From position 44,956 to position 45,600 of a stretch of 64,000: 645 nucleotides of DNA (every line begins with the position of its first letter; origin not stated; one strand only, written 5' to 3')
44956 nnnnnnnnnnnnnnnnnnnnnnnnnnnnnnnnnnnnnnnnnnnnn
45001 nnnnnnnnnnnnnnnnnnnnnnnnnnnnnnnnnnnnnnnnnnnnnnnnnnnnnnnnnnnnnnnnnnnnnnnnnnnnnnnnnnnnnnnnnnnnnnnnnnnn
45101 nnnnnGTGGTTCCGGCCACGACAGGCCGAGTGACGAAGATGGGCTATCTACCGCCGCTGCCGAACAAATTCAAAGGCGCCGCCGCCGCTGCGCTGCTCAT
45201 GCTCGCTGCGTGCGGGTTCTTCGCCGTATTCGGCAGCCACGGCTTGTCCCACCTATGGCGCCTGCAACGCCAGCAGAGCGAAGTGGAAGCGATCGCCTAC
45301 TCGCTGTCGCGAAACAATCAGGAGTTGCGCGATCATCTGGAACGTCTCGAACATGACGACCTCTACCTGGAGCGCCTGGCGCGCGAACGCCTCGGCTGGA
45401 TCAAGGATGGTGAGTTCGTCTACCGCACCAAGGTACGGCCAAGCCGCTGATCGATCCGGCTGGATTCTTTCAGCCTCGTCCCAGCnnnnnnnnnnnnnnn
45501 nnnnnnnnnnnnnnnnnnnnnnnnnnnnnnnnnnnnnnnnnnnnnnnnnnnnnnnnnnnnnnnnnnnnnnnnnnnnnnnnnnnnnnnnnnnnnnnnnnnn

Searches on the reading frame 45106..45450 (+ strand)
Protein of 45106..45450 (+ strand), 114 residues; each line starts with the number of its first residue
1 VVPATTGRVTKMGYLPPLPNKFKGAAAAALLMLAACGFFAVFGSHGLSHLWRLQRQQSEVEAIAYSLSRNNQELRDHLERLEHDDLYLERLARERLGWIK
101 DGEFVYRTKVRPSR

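Call 46: search_protein_families(library=pfam, proteins=[window:45106-45450:+], max_evalue=0.01)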
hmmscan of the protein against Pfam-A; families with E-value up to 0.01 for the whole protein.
window:45106-45450:+ (114 aa): 1 family
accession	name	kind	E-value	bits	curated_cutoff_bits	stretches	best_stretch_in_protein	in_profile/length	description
PF04977.20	DivIC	-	1.4e-14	54.1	28.9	1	33-108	2-77/80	Septum formation initiator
